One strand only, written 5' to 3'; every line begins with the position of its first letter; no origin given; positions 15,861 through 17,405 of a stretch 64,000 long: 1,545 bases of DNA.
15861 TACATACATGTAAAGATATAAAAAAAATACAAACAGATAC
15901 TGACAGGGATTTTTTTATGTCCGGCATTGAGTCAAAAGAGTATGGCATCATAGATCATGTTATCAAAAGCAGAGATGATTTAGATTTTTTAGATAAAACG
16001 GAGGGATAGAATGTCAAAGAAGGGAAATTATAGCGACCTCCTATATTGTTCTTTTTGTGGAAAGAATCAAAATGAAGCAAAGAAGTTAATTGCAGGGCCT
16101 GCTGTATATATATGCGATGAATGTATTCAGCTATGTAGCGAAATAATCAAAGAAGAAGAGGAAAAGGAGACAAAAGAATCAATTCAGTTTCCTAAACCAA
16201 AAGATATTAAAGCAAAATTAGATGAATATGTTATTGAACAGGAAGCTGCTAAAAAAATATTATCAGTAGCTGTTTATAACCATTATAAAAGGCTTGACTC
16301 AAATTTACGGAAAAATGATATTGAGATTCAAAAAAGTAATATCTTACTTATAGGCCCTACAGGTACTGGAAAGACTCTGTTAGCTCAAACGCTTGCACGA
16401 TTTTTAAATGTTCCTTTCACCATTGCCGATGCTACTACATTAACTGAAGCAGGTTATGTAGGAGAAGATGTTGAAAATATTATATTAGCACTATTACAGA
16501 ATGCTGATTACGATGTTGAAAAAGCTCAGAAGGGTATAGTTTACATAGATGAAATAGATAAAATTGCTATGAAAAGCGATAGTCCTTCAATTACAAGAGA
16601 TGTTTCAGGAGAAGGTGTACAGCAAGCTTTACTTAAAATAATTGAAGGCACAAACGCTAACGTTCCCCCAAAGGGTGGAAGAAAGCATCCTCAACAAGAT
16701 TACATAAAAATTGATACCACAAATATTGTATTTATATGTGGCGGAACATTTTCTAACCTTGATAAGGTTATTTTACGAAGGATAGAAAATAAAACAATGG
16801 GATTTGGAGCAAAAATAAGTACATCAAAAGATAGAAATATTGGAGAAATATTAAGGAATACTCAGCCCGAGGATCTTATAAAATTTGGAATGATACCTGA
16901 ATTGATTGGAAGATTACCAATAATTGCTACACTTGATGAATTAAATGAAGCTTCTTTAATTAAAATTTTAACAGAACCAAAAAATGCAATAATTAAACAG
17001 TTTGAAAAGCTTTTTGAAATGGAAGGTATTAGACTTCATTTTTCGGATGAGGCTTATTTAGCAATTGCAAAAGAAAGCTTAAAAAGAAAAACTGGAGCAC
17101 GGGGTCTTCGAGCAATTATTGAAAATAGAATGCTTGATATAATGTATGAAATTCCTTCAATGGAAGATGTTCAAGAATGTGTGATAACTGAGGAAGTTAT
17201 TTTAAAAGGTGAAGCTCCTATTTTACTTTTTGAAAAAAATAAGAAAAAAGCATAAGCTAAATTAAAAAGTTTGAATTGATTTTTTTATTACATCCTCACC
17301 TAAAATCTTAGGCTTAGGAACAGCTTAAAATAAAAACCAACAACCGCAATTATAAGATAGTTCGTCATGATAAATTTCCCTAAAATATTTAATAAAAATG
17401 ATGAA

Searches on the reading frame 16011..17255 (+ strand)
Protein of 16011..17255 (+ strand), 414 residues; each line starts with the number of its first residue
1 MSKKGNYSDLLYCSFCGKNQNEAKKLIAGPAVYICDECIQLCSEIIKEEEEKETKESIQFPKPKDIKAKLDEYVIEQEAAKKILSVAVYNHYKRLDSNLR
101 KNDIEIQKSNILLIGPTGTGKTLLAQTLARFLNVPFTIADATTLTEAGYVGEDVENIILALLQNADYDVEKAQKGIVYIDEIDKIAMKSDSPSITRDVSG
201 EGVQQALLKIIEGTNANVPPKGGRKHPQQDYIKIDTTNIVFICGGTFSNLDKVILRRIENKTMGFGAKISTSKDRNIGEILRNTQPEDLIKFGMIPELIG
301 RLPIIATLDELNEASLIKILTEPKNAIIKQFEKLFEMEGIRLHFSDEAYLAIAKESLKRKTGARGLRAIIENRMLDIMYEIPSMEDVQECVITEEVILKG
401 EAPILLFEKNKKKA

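Call 71: list_cluster_members(proteins=[window:16011-17255:+, window:17367-19817:+, window:13993-15303:+, window:15368-16009:+])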
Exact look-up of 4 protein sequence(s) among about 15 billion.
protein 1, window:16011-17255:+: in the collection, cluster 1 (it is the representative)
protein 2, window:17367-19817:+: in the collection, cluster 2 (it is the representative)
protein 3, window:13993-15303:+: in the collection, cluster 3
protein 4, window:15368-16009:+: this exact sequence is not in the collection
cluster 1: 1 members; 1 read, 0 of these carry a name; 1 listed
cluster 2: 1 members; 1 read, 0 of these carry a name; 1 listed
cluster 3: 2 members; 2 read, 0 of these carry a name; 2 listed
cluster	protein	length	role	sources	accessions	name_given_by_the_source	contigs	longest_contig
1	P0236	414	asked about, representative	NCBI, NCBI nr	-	-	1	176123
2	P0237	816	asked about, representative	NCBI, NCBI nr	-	-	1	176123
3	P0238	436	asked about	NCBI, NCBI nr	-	-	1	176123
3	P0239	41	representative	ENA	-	-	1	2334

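Call 72: find_homologous_proteins(query=P0236, max_evalue=1e-50)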
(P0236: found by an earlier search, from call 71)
Query P0236 (414 aa): 8000 proteins with E <= 1e-50 among 8000 candidates; the best 120 are listed.
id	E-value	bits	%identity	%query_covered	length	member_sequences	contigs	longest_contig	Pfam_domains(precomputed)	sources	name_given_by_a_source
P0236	3.0e-266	901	100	100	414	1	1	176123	PF07724.21,PF06689.20,PF00004.36,PF13401.13,PF07728.21,PF10431.16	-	-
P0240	1.2e-205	701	75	100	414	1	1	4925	PF07724.21,PF06689.20,PF00004.36,PF13401.13,PF05496.19,PF07728.21,PF10431.16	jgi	jgi:ATP-dependent Clp protease ATP-binding subunit ClpX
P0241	2.1e-205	700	76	100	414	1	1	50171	PF07724.21,PF06689.20,PF00004.36,PF13401.13,PF05496.19,PF07728.21,PF10431.16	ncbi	-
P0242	6.0e-205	699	75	100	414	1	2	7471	PF07724.21,PF06689.20,PF00004.36,PF13401.13,PF07728.21,PF10431.16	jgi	-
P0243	8.2e-205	698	75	100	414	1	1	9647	PF07724.21,PF06689.20,PF00004.36,PF13401.13,PF05496.19,PF07728.21,PF10431.16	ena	-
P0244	1.2e-204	698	75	100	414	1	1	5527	PF07724.21,PF06689.20,PF00004.36,PF13401.13,PF05496.19,PF07728.21,PF10431.16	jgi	-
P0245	1.3e-204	698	75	100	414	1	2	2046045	PF07724.21,PF06689.20,PF00004.36,PF13401.13,PF07728.21,PF10431.16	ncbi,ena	-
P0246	1.5e-204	698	75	100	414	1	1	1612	PF07724.21,PF06689.20,PF00004.36,PF13401.13,PF05496.19,PF07728.21,PF10431.16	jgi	jgi:ATP-dependent Clp protease ATP-binding subunit ClpX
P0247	1.5e-204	697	75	100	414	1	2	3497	PF07724.21,PF06689.20,PF00004.36,PF13401.13,PF05496.19,PF07728.21,PF10431.16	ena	-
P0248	1.8e-204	697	75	100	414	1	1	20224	PF07724.21,PF06689.20,PF00004.36,PF13401.13,PF05496.19,PF07728.21,PF10431.16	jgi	-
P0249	2.0e-204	697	75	100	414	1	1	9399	PF07724.21,PF06689.20,PF00004.36,PF13401.13,PF07728.21,PF10431.16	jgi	jgi:ATP-dependent Clp protease ATP-binding subunit ClpX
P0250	2.0e-204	697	75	100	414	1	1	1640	PF07724.21,PF06689.20,PF00004.36,PF13401.13,PF07728.21,PF10431.16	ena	-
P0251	2.3e-204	697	76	100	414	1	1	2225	PF07724.21,PF06689.20,PF00004.36,PF13401.13,PF07728.21,PF10431.16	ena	-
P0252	2.4e-204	697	75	100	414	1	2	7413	PF07724.21,PF06689.20,PF00004.36,PF13401.13,PF07728.21,PF10431.16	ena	-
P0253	2.5e-204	697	76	100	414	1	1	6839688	PF07724.21,PF06689.20,PF00004.36,PF13401.13,PF07728.21,PF10431.16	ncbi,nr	ncbi:MAG: ATP-dependent Clp protease ATP-binding subunit ClpX [Desulfobacterales bacterium]|nr:MAG: 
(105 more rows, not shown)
